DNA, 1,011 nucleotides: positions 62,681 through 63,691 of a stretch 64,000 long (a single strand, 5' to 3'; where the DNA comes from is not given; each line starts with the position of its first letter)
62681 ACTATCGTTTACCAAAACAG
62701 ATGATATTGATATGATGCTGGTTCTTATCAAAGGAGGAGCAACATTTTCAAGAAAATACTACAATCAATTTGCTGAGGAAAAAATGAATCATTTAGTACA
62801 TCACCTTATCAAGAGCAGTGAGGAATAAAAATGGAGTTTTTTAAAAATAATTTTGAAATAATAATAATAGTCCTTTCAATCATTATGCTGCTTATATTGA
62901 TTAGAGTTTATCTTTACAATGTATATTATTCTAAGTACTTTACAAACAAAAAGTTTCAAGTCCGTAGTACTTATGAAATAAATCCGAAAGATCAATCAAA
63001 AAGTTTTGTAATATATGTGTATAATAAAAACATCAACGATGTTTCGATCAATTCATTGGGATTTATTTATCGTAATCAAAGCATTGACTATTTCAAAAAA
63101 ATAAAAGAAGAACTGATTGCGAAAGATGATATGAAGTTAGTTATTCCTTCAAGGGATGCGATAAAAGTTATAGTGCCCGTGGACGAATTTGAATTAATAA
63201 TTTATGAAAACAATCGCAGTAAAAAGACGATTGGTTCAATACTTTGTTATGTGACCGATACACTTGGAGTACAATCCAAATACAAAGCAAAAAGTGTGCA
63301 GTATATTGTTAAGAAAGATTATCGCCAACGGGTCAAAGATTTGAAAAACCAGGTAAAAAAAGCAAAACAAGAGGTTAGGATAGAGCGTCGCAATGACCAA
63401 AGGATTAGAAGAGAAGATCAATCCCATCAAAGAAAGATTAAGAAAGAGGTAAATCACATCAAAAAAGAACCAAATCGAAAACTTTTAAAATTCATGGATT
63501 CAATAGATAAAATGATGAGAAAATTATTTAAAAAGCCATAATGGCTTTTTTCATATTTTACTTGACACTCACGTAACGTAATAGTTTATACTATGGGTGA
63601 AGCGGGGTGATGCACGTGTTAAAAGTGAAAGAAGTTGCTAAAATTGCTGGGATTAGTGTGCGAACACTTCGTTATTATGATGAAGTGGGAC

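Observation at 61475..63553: Two-gene operon of unknown function: HTH-XRE fused to a 350-aa helical domain, plus a membrane protein with a poly-basic coiled-coil tail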

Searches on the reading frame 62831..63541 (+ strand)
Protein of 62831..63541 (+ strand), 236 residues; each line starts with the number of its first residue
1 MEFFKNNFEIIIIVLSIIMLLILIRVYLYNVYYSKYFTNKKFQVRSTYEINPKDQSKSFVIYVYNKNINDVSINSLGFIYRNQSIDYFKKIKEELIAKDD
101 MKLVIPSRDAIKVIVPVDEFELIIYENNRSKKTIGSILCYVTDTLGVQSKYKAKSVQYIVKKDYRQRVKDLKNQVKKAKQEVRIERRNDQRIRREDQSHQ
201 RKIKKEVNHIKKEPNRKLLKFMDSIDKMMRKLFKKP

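Call 3: search_protein_families(library=pfam, proteins=[window:62831-63541:+], max_evalue=1)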
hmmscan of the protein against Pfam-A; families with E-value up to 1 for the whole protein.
window:62831-63541:+ (236 aa): 2 families
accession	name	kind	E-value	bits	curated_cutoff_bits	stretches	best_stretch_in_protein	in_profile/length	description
PF15050.11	SCIMP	-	0.017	16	27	1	1-59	1-58/132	SCIMP protein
PF18652.6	Adhesin_P1_N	-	0.33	11.7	27.1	1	144-207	39-103/106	Adhesin P1 N-terminal domain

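Call 4: search_protein_families(library=padloc, proteins=[window:62831-63541:+], max_evalue=1)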
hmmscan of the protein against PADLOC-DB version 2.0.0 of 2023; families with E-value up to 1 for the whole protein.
window:62831-63541:+ (236 aa): 0 families

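Call 5: search_protein_families(library=ncbifam, proteins=[window:62831-63541:+], max_evalue=1)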
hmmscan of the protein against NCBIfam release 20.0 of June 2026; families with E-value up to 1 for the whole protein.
window:62831-63541:+ (236 aa): 2 families
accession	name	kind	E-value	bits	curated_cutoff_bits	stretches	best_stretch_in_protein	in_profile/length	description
NF046005.2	near_gluc_PtsG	equivalog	0.035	14.4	45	1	8-55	3-46/85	MPN207a family PTS transporter accessory protein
TIGR03592.1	yidC_oxa1_cterm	subfamily_domain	0.2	11.7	84.3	1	14-44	3-33/191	membrane protein insertase YidC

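Call 8: find_homologous_proteins(query=window:62831-63538:+)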
Query window:62831-63538:+ (236 aa): 3 proteins with E <= 0.001 among 277 candidates.
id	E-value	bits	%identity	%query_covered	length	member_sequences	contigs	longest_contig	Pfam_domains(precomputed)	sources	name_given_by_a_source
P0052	5.0e-137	472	97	100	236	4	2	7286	-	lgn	-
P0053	1.8e-80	288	58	100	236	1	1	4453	-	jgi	jgi:hypothetical protein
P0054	1.4e-65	239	58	80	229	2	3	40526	-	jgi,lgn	-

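Call 18: find_homologous_proteins(query=A2)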
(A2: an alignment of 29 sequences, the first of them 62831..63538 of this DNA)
Query A2 (29 sequences) (236 aa, profile of the alignment): 13 proteins with E <= 0.001 among 8000 candidates.
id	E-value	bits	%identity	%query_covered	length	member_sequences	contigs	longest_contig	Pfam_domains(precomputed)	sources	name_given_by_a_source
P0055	8.0e-79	282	33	82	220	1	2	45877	-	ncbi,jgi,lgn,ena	-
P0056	7.0e-77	276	29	87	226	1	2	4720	-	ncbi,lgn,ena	-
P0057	1.3e-76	275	29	98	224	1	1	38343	-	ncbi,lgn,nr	ncbi:MAG: hypothetical protein EA374_03085 [Acholeplasmatales bacterium]|nr:MAG: hypothetical protei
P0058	6.0e-76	273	32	80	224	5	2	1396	-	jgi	jgi:hypothetical protein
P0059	8.7e-76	272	31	85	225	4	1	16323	-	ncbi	-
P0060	3.0e-73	264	33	87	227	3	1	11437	-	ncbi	-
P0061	5.4e-73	263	32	66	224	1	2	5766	-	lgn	-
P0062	4.0e-72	260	31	86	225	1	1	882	-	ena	-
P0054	1.7e-69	252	58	80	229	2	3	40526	-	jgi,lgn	-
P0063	4.8e-67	243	32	82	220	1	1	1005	-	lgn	-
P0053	2.5e-66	241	58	100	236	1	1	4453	-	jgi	jgi:hypothetical protein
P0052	6.1e-65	237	97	100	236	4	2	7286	-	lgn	-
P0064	5.8e-52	194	30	97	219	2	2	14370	-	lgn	-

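Call 35: predict_structure(alignment_id=A3)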
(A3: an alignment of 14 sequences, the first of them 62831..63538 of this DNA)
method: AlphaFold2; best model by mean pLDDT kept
length: 236 residues; sequences in the alignment: 14
mean_pLDDT: 85.0   pTM: 0.58
mean pLDDT of the five models: 85.0, 80.5, 79.0, 64.4, 63.6
residues with pLDDT >= 90: 89; 70-90: 126; 50-70: 21; < 50: 0
segments of 3 or more residues with pLDDT < 50: none
pLDDT, mean of each block of 10 residues (from residue 1): 81 95 95 70 89 87 88 90 84 68 83 84 80 86 88 91 88 92 93 92 88 73 79 65
secondary structure, 60 per line:
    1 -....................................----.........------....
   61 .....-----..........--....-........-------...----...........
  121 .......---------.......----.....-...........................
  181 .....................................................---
elements in order: H2-37 E42-50 E57-65 E71-80 E83-86 H88-95 E103-105 E110-116 H117-127 E137-143 E148-152 H154-233

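Call 57: search_protein_representatives(alignment_id=A3)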
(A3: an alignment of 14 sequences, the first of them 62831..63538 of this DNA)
Query: 14 sequences, 225 profile positions. Proteins with E-value up to 0.001 (for the whole library): 170; up to 1e-10: 125; up to 1e-30: 54. The best 150 are listed.
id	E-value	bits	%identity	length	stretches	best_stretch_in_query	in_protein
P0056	6.8e-90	316.7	-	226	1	1-225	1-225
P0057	1.9e-86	305.4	-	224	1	1-222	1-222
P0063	4.6e-80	284.5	-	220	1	1-218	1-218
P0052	1.4e-79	282.9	-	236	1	2-223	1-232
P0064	1.3e-74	266.7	-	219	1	2-215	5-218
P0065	2.7e-74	265.6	-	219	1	2-218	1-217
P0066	1.1e-66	240.8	-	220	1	2-217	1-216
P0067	4.5e-64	232.2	-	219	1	2-219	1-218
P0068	9.2e-63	227.9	-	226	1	2-225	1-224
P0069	2.9e-62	226.3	-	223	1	2-223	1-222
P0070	3.2e-62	226.2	-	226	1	2-224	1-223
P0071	4.7e-62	225.6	-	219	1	1-218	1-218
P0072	2.2e-58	213.6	-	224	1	1-223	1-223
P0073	7.2e-58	211.9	-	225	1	2-223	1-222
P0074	1.3e-57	211.0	-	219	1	1-218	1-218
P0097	3.1e-39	151.0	-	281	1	1-207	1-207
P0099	1.8e-38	148.5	-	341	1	11-194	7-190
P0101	2.6e-37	144.7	-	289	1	9-199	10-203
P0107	3.5e-34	134.4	-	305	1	2-212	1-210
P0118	1.5e-27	112.7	-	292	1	11-206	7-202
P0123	5.4e-24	101.1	-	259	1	2-223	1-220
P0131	1.4e-22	96.5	-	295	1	1-184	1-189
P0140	2.0e-19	86.2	-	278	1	12-190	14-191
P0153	1.2e-15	73.8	-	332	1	2-178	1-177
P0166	8.1e-14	67.8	-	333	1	2-217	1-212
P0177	2.3e-11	59.8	-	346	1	6-207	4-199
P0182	6.4e-11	58.4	-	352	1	4-209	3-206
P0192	1.4e-09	54.0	-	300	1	18-184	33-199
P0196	5.4e-09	52.0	-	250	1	11-199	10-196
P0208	5.3e-07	45.5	-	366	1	3-181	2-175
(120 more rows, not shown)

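Call 59: find_encoding_contigs(protein=P0182, flank=6000, max_places=3)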
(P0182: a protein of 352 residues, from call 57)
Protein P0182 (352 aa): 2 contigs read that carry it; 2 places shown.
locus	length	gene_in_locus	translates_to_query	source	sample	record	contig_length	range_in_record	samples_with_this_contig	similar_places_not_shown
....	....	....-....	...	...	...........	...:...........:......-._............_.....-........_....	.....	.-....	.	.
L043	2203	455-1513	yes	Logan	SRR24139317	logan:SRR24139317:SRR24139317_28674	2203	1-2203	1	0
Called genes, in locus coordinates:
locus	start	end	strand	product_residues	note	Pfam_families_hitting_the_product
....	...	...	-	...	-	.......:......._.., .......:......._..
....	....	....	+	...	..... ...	-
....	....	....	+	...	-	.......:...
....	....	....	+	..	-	-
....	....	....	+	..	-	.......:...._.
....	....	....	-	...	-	-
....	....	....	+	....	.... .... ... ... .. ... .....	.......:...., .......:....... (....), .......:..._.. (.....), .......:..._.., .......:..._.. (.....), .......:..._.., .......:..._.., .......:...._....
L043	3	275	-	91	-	?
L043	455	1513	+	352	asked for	-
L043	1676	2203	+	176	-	?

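Call 60: find_encoding_contigs(protein=P0099, flank=6000, max_places=3)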
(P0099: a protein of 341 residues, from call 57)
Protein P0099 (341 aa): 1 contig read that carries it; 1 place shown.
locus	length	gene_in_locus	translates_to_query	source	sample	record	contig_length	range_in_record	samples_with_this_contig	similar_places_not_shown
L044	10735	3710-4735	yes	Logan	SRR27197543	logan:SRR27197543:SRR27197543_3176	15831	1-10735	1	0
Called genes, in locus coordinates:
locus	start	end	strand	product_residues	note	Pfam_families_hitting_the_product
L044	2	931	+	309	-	?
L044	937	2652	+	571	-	PF00128:Alpha-amylase, PF16657:Malt_amylase_C (weak), PF23915:SusG_C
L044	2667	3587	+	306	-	PF14378:PAP2_3, PF01569:PAP2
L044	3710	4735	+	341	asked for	-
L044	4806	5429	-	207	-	PF00027:cNMP_binding, PF13545:HTH_Crp_2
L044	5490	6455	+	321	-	PF09084:NMT1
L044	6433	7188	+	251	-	PF00528:BPD_transp_1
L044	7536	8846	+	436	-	PF01406:tRNA-synt_1e, PF01921:tRNA-synt_1f (faint), PF09334:tRNA-synt_1g (faint), PF09190:DALR_2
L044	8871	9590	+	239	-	PF08032:SpoU_sub_bind, PF00588:SpoU_methylase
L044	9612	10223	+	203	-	-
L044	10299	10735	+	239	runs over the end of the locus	PF20772:TACO1_YebC_N, PF01709:Transcrip_reg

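Call 61: search_protein_families(library=pfam, proteins=[P0182, P0208, P0153, P0099, P0107, P0131, P0192, P0196, P0177, P0166], max_evalue=0.1)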
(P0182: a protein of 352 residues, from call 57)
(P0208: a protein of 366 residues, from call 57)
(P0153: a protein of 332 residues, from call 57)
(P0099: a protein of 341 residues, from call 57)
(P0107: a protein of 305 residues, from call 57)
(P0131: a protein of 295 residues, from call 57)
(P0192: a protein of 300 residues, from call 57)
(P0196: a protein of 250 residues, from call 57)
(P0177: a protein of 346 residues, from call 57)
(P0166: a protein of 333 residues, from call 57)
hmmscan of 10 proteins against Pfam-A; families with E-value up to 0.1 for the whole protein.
P0182 (352 aa): 1 family
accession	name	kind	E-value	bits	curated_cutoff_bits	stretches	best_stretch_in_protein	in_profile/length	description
PF13219.11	DUF4027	-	0.095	13.3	25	0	8-26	13-31/36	Protein of unknown function (DUF4027)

P0208 (366 aa): 0 families

P0153 (332 aa): 0 families

P0099 (341 aa): 1 family
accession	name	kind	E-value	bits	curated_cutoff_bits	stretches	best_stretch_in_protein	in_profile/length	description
PF15050.11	SCIMP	-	0.025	15.4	27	1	7-58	9-60/132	SCIMP protein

P0107 (305 aa): 1 family
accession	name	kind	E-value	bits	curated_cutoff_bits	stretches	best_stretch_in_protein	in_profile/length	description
PF20403.5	DUF6693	-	0.057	14.1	31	1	10-42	14-46/104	Family of unknown function (DUF6693)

P0131 (295 aa): 0 families

P0192 (300 aa): 0 families

P0196 (250 aa): 1 family
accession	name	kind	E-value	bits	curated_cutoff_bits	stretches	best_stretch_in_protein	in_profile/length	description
PF07695.17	7TMR-DISM_7TM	-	0.032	14.6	29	1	5-51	123-169/205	7TM diverse intracellular signalling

P0177 (346 aa): 1 family
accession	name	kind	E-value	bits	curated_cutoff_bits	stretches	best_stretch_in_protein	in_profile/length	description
PF20145.4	ARMET_N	-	0.019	15.7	26.9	1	236-275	47-86/96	ARMET, N-terminal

P0166 (333 aa): 1 family
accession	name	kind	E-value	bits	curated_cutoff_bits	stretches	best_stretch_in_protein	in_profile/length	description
PF01710.22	HTH_Tnp_IS630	-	0.048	14.1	21.3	1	148-229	21-99/119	Transposase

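Call 62: search_protein_families(library=ncbifam, proteins=[P0182, P0208, P0153, P0099, P0107, P0131, P0192, P0196, P0177, P0166], max_evalue=0.1)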
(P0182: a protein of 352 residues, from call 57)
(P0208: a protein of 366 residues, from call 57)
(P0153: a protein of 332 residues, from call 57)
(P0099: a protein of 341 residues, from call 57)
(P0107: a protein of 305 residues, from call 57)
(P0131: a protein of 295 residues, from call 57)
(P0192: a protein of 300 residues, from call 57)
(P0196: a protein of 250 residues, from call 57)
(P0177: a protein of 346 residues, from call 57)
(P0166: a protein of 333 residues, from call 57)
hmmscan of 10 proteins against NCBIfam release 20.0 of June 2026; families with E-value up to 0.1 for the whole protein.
P0182 (352 aa): 0 families

P0208 (366 aa): 0 families

P0153 (332 aa): 1 family
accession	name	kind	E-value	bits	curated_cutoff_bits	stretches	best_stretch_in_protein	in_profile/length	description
NF033839.1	PspC_subgroup_2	exception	4.7e-05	22.5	500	1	190-323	339-489/557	pneumococcal surface protein PspC, LPXTG-anchored form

P0099 (341 aa): 0 families

P0107 (305 aa): 0 families

P0131 (295 aa): 0 families

P0192 (300 aa): 1 family
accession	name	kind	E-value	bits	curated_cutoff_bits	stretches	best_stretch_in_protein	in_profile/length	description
NF008294.1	PRK11074.1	equivalog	0.088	12.1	345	0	59-112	28-81/300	DNA-binding transcriptional activator PunR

P0196 (250 aa): 0 families

P0177 (346 aa): 0 families

P0166 (333 aa): 1 family
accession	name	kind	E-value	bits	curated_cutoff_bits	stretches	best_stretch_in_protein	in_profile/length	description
NF007621.2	PRK10276.1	subfamily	0.079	13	110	0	45-74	16-45/115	translesion error-prone DNA polymerase V autoproteolytic subunit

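Call 63: find_encoding_contigs(protein=P0107, flank=5000, max_places=2)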
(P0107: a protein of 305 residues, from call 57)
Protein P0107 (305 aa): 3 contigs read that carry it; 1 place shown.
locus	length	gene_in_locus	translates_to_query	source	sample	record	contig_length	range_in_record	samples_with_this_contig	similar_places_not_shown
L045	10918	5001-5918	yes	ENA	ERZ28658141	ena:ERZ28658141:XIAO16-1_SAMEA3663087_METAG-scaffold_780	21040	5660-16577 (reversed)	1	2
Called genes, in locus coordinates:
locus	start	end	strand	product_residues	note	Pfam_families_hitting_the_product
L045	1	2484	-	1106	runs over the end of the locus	-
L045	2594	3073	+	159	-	PF01476:LysM (weak)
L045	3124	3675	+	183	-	PF01330:RuvA_N, PF14520:HHH_5, PF07499:RuvA_C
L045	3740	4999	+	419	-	PF01381:HTH_3 (weak)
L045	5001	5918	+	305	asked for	-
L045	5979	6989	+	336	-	PF06068:TIP49 (faint), PF01078:Mg_chelatase (faint), PF05496:RuvB_N, PF00004:AAA, PF07728:AAA_5 (weak), PF13173:AAA_14 (weak), PF17864:AAA_lid_4, PF05491:WHD_RuvB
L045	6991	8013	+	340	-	PF02547:Queuosine_synth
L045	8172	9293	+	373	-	PF01702:TGT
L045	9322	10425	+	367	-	PF01098:FTSW_RODA_SPOVE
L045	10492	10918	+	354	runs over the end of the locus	PF03033:Glyco_transf_28, PF04101:Glyco_tran_28_C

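Call 64: find_encoding_contigs(protein=P0131, flank=5000, max_places=2)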
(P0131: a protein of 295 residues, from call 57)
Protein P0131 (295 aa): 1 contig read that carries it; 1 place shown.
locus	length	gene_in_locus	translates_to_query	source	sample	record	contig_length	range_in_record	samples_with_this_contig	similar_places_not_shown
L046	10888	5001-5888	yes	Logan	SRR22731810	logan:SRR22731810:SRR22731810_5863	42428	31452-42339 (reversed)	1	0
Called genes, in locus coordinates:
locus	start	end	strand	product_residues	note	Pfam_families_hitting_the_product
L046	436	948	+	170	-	PF01613:Flavin_Reduct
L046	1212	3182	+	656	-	PF00456:Transketolase_N, PF02779:Transket_pyr, PF22613:Transketolase_C_1, PF02780:Transketolase_C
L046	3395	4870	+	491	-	PF02446:Glyco_hydro_77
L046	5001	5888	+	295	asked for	-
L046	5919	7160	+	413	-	PF13439:Glyco_transf_4, PF13579:Glyco_trans_4_4 (weak), PF00534:Glycos_transf_1, PF13692:Glyco_trans_1_4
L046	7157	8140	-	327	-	PF00022:Actin (weak), PF06723:MreB_Mbl, PF14450:FtsA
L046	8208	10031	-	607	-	PF00009:GTP_EFTU, PF03144:GTP_EFTU_D2, PF22042:EF-G_D2, PF14492:EFG_III (faint), PF00679:EFG_C, PF21018:BipA_C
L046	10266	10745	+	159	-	-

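Call 65: find_encoding_contigs(protein=P0153, flank=5000, max_places=2)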
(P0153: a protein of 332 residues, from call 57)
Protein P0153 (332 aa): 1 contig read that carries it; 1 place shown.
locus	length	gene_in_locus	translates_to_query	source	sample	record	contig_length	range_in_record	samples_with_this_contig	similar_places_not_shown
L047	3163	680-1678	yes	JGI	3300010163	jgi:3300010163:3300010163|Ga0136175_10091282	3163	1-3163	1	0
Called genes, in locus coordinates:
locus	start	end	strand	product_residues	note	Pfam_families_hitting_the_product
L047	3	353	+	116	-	?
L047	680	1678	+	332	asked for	-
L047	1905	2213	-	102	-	-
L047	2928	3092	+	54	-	-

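Call 66: find_encoding_contigs(protein=P0118, flank=5000, max_places=2)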
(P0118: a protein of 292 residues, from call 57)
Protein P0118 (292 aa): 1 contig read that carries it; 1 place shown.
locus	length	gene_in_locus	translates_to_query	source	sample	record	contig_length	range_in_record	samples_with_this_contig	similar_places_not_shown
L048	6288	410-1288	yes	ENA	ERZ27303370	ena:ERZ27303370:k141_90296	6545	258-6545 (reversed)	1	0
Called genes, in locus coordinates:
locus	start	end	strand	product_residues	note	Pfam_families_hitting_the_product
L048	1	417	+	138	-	?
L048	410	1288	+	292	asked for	-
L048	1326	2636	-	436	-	PF01139:RtcB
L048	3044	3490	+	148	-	-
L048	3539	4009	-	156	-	PF00578:AhpC-TSA, PF08534:Redoxin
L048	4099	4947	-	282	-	PF02645:DegV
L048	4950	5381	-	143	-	PF22381:Staph_reg_Sar_Rot, PF12802:MarR_2 (faint), PF01047:MarR (weak)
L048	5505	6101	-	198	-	PF01381:HTH_3, PF12844:HTH_19, PF13443:HTH_26 (weak), PF13560:HTH_31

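Call 75: fold_search(model_id=the predicted structure, library=viral)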
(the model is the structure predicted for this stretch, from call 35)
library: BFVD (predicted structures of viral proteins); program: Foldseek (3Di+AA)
matches with E <= 10: 422; with E <= 0.001: 0
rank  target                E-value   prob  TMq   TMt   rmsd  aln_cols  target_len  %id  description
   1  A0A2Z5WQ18            1.0e-03  1.00  0.26  0.41  10.5       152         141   12  (no name in the UniProt tables at hand)
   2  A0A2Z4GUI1            6.8e-03  0.98  0.25  0.31  10.0       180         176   12  (no name in the UniProt tables at hand)
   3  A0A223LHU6            7.1e-03  1.00  0.28  0.53   6.4       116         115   13  Uncharacterized protein [Erwinia phage vB_EamM_RisingSun]
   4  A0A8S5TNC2            9.4e-03  0.96  0.23  0.26  15.0       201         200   12  Uncharacterized protein [Siphoviridae sp. ctamP19]
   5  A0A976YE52            1.5e-02  0.98  0.29  0.37   7.6       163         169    6  (no name in the UniProt tables at hand)
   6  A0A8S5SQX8            1.7e-02  0.93  0.26  0.27  11.8       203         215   13  Uncharacterized protein [Podoviridae sp. ctXBg1]
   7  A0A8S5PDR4            2.4e-02  0.97  0.26  0.34  10.3       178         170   10  Uncharacterized protein [Siphoviridae sp. ctorp6]
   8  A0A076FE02            2.9e-02  0.80  0.20  0.24   8.7       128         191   12  Uncharacterized protein [Penaeus monodon nudivirus]
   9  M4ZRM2                3.8e-02  0.84  0.22  0.40   7.4       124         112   10  Uncharacterized protein [Bacillus phage PM1]
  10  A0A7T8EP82            4.0e-02  0.99  0.26  0.50   5.4       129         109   11  (no name in the UniProt tables at hand)
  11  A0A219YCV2            4.2e-02  0.69  0.24  0.23  12.4       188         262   11  Uncharacterized protein [Aeromonas phage 65.2]
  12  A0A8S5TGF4            6.5e-02  0.63  0.21  0.10   6.5       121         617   10  Uncharacterized protein [Phage sp. ctL4h4]
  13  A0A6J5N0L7            7.3e-02  0.87  0.26  0.38  11.6       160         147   10  Uncharacterized protein [uncultured Caudovirales phage]
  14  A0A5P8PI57            7.3e-02  0.72  0.22  0.11   6.8       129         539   10  (no name in the UniProt tables at hand)
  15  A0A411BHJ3            7.3e-02  0.57  0.22  0.27   8.7       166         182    7  (no name in the UniProt tables at hand)
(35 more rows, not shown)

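Call 76: search_protein_families(library=phrogs, proteins=[window:62831-63538:+], max_evalue=0.01)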
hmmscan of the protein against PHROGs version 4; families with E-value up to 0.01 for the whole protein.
window:62831-63538:+ (236 aa): 0 families

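Call 83: find_encoding_contigs(protein=P0097, flank=4000, max_places=1)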
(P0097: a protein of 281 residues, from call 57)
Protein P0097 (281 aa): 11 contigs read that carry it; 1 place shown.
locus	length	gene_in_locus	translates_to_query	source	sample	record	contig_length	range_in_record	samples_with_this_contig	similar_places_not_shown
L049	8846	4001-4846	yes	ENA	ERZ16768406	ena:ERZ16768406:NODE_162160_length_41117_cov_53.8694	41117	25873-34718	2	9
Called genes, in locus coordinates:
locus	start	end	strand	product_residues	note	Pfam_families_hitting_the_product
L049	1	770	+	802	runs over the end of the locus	PF06165:GH94_b-supersand, PF17167:Glyco_hydro_94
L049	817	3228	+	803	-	PF06165:GH94_b-supersand, PF17167:Glyco_hydro_94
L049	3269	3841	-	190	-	-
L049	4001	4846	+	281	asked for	-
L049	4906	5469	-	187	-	PF02627:CMD (weak)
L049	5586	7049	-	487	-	-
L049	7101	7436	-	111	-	-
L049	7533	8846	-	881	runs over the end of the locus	-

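Call 84: find_encoding_contigs(protein=P0101, flank=4000, max_places=1)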
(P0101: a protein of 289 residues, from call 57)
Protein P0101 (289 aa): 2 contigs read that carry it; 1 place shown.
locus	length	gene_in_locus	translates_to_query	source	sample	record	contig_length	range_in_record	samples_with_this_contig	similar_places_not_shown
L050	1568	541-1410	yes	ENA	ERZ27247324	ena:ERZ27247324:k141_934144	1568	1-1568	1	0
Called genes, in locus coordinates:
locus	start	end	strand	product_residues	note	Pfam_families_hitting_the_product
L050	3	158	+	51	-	?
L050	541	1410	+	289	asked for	-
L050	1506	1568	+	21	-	?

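Call 85: find_encoding_contigs(protein=P0123, flank=4000, max_places=1)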
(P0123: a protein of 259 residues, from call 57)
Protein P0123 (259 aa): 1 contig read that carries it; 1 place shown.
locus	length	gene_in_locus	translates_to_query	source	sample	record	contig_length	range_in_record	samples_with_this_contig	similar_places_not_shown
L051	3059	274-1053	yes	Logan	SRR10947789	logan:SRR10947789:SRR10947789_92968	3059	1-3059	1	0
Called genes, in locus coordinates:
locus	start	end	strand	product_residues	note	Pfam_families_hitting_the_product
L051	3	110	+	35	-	?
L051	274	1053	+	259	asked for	-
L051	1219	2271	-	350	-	PF02588:YitT_membrane, PF10035:DUF2179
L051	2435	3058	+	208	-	?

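Call 86: find_encoding_contigs(protein=P0140, flank=4000, max_places=1)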
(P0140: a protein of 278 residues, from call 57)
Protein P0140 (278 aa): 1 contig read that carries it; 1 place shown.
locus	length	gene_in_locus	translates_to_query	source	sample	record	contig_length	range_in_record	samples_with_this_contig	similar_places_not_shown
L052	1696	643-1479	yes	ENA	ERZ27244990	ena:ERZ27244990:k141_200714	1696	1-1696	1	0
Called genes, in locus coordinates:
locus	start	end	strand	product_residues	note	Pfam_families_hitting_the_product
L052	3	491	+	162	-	?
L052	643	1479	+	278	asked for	-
